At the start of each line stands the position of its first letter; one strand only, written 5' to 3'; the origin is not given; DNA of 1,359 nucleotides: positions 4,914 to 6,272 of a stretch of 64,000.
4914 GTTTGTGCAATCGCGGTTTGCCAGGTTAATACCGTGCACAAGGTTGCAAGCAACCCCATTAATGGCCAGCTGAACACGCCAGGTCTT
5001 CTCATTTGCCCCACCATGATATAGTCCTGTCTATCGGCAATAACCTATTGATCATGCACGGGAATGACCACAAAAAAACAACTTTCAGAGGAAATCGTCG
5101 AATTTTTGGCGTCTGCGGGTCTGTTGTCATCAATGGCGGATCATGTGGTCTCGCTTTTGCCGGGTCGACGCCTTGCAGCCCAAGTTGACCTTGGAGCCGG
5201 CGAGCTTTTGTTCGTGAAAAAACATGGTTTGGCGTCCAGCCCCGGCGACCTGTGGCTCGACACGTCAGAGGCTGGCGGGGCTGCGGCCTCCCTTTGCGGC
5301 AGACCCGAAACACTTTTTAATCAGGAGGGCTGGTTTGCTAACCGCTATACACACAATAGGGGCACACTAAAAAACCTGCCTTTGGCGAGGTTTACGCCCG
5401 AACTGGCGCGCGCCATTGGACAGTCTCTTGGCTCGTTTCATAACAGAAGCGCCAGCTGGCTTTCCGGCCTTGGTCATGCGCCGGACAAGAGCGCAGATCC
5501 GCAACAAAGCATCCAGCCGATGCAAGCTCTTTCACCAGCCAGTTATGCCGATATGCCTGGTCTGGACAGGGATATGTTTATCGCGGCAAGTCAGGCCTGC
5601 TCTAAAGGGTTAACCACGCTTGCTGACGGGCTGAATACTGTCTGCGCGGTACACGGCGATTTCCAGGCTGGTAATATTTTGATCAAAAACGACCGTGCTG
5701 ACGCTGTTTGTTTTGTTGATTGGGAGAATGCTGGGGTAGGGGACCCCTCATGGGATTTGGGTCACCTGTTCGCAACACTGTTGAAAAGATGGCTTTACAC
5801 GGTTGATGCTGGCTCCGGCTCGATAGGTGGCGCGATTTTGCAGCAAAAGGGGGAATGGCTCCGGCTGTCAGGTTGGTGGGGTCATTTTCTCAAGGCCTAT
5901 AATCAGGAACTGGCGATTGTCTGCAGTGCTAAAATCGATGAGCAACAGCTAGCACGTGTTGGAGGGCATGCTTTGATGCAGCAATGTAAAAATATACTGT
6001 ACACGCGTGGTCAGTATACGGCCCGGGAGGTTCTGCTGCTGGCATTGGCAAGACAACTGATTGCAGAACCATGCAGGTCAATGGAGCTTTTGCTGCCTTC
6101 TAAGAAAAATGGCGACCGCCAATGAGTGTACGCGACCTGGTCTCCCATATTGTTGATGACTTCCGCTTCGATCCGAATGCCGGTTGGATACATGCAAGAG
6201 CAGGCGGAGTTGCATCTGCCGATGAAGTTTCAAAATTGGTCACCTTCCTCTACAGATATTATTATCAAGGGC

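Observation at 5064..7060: Stand-alone, translationally coupled APH-like kinase plus HopA1-like protein: Ser/Thr dehydration-type machinery with no precursor, cyclase or exporter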

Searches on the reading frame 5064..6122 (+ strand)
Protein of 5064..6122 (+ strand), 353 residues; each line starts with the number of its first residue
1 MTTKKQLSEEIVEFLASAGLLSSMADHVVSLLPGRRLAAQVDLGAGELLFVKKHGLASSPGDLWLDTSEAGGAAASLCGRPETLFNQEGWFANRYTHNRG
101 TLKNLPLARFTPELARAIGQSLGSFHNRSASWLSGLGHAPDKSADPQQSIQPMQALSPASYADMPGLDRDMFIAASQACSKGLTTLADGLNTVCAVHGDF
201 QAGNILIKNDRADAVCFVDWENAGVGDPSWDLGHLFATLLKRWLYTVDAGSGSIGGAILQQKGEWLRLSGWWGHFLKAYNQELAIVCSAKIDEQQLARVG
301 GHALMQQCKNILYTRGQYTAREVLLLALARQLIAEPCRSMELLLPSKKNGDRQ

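Call 5: search_protein_families(library=pfam, proteins=[window:5064-6122:+], max_evalue=0.1)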
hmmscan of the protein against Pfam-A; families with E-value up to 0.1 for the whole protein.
window:5064-6122:+ (353 aa): 6 families
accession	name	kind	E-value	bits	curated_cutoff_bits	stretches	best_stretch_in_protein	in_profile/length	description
PF01636.29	APH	-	1.7e-12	48.1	23.2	1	107-243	89-211/239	Phosphotransferase enzyme family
PF02958.26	EcKL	-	1.2e-05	25.3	22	1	185-241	209-266/294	Ecdysteroid kinase-like family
PF01633.27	Choline_kinase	-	2.6e-05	24.1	29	1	112-237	86-205/300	Choline/ethanolamine kinase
PF07914.17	DUF1679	-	0.021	14.2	24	1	195-240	270-318/414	Uncharacterized oxidoreductase dhs-27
PF19974.5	TCAD9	-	0.026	14.1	40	1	181-243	286-345/429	Ternary complex associated domain 9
PF21592.3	Bc2l-C_N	-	0.04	14.6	27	1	151-215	2-65/123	Bc2l-C, N-terminal domain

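Call 6: search_protein_families(library=ncbifam, proteins=[window:5064-6122:+], max_evalue=0.1)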
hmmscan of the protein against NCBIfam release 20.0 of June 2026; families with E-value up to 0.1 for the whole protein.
window:5064-6122:+ (353 aa): 21 families
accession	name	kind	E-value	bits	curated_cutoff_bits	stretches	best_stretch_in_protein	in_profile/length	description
NF038156.1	lant_syn_V_LxmK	equivalog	3e-11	43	315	1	10-246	3-241/347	class V lanthionine synthetase subunit LxmK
TIGR02172.1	Fb_sc_TIGR02172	paralog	2.7e-07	30.7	228.2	1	193-238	153-195/226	TIGR02172 family protein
TIGR02721.1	ycfN_thiK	equivalog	0.00016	20.9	299.45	1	193-238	146-188/256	thiamine kinase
NF000255.1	macrolide_MphF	exception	0.00022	20.7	650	1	193-235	191-233/299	Mph(F) family macrolide 2'-phosphotransferase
NF041256.1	GntI_guanitoxin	equivalog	0.00046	19.6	357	1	186-233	173-211/282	guanitoxin biosynthesis pre-guanitoxin N-oxide kinase GntI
NF041268.1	capreo_Cph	equivalog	0.00079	19.1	390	1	194-237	183-228/285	capreomycin phosphotransferase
NF008738.0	PRK11768.1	equivalog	0.00099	18.6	194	1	112-227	120-227/327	serine/threonine protein kinase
NF033068.1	APH_3p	equivalog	0.0021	17.6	205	1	192-236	174-216/255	APH(3') family aminoglycoside O-phosphotransferase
NF038057.1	macrolide_MphL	exception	0.0028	16.9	612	1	193-236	191-233/298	macrolide 2'-phosphotransferase MphL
NF000241.1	MPH_3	exception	0.0045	16.3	500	1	193-235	188-230/293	Mph(E)/Mph(G) family macrolide 2'-phosphotransferase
NF000107.2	APH_4_Ia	exception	0.0047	16.2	725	1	175-245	174-240/341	aminoglycoside O-phosphotransferase APH(4)-Ia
NF000088.1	viomycin_Vph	equivalog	0.005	16.2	400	1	192-247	189-246/293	viomycin phosphotransferase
NF000240.1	macrolide_MphC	exception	0.0055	16.2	550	1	194-233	193-231/299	Mph(C) family macrolide 2'-phosphotransferase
NF000254.1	macrolide_MphA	exception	0.0074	15.7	550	1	194-235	195-236/293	Mph(A) family macrolide 2'-phosphotransferase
NF000015.3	APH_2pp_IIa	exception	0.011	14.8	625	1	192-233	185-224/299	aminoglycoside O-phosphotransferase APH(2'')-IIa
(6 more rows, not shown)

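Call 8: search_protein_families(library=padloc, proteins=[window:5064-6122:+], max_evalue=0.1)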
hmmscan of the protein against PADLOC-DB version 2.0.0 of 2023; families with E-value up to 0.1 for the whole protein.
window:5064-6122:+ (353 aa): 1 family
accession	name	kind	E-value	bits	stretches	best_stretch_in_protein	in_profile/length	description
PDLC02223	STK_OB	-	0.053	10.4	1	179-220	136-176/562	-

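Call 32: search_solved_structures(query=window:5064-6122:+, max_evalue=0.01, show_alignments=1)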
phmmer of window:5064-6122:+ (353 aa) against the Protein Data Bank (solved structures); distinct sequences matched with E-value up to 0.01: 8.
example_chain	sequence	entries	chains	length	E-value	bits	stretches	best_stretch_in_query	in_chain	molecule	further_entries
8v3v_A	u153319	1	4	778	0.00023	23.5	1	183-243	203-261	Acyl-Coenzyme A dehydrogenase family, member 11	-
3w0m_A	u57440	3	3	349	0.0018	20.6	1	167-244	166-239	Hygromycin-B 4-O-kinase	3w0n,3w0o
3w0r_A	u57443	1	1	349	0.0018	20.6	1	167-244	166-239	Hygromycin-B 4-O-kinase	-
6fuc_A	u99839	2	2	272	0.0027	20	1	191-243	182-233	Aminoglycoside phosphotransferase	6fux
8v3u_A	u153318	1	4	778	0.003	19.9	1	183-243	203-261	Acyl-Coenzyme A dehydrogenase family, member 11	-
5igh_A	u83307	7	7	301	0.006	18.8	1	194-259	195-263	Macrolide 2'-phosphotransferase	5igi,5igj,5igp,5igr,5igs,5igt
3w0s_A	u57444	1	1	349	0.0087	18.3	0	158-244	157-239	Hygromycin-B 4-O-kinase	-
3tyk_A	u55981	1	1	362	0.0093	18.2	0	158-244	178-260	Hygromycin-B 4-O-kinase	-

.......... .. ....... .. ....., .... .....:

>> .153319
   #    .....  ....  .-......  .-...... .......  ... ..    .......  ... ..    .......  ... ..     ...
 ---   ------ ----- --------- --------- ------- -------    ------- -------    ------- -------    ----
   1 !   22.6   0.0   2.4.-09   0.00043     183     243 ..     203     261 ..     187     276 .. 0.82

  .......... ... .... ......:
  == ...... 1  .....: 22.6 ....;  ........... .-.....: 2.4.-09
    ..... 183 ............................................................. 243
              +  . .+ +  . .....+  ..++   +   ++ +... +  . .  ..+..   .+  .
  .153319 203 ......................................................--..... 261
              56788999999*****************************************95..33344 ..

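Call 47: search_solved_structures(query=A4, max_evalue=0.01, show_alignments=1)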
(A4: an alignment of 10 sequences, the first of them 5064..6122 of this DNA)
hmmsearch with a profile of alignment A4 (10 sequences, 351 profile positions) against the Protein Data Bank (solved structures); distinct sequences matched with E-value up to 0.01: 64 (the best 60 are shown).
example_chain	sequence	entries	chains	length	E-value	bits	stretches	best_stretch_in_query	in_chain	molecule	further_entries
8v3v_A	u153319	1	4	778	2.4e-11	46.6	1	174-246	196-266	Acyl-Coenzyme A dehydrogenase family, member 11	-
8v3u_A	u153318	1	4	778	1.4e-09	40.8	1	174-246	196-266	Acyl-Coenzyme A dehydrogenase family, member 11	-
4r77_B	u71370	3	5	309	4.3e-09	39.2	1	8-284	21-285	Choline kinase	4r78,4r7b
3feg_A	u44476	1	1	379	4.3e-09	39.2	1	113-240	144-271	Choline/ethanolamine kinase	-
2ig7_A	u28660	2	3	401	4.8e-09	39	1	113-240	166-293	Choline/ethanolamine kinase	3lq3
9dk1_A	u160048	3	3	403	5.9e-09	38.8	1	85-341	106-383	Kinase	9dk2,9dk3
9o56_A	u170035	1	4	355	1.7e-08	37.3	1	191-237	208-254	Aminoglycoside phosphotransferase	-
3dxq_A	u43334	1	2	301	4.5e-08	35.9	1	184-233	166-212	choline/ethanolamine kinase family protein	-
7s3l_A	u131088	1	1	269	4.9e-08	35.7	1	170-271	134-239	Aminoglycoside phosphotransferase family protein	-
7f0a_A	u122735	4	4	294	9.6e-08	34.8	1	184-237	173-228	Capreomycin phosphotransferase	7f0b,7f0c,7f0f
3dxp_A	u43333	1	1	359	3.1e-07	33.1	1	191-232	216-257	putative acyl-CoA dehydrogenase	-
2olc_A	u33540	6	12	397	6.9e-07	32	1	16-306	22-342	Methylthioribose kinase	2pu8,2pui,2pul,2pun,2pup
3i0o_A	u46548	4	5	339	8.3e-07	31.7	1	108-220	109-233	Spectinomycin phosphotransferase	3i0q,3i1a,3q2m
2pyw_A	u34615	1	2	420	2.5e-06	30.1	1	163-275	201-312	Uncharacterized protein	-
8w7l_A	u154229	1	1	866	3.7e-06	29.5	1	172-222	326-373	Protein kinase domain-containing protein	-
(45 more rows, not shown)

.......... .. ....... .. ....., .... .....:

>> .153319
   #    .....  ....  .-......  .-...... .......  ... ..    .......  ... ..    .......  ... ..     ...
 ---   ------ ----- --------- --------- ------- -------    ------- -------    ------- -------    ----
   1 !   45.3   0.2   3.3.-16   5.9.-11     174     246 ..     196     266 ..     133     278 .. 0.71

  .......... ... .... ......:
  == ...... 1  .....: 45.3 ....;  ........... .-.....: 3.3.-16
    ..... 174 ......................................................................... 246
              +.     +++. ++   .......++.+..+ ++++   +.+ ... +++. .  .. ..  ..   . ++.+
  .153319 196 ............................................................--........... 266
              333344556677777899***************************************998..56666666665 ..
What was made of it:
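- On LanK/LanY-type (HopA1-associated) two-component peptide dehydratase: The PDB LxmK hit is at 5.9e-9, among generic APH hits (call 47).
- The APH fold also covers small-molecule kinases (calls 6, 32, 47).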

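Call 49: list_cluster_members(proteins=[P0001, window:5064-6122:+, window:81-347:+, window:347-1591:-, P0006, P0020])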
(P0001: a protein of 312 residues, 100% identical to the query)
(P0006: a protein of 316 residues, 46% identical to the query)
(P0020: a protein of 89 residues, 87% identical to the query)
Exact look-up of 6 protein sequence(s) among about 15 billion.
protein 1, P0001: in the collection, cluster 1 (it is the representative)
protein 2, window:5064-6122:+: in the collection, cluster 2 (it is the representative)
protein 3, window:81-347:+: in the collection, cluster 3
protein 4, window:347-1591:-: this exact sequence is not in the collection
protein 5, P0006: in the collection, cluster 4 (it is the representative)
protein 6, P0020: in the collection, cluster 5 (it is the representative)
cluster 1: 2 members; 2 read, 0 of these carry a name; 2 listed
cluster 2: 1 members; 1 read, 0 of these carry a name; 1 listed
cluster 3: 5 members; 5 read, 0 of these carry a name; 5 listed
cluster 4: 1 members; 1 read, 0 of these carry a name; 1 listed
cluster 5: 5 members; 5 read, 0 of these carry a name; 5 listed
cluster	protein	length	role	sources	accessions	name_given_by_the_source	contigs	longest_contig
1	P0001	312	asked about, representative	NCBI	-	-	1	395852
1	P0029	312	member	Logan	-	-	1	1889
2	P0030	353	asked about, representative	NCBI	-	-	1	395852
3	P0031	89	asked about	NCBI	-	-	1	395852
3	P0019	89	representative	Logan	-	-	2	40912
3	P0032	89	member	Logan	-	-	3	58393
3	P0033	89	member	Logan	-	-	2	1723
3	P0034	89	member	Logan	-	-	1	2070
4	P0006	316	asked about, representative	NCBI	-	-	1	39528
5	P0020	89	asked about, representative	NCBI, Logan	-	-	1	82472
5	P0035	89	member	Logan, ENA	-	-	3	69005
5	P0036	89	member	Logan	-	-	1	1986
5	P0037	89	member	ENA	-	-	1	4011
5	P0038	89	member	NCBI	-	-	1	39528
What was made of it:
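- Tried and rejected: Cluster look-up gave no names or accessions (call 49).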
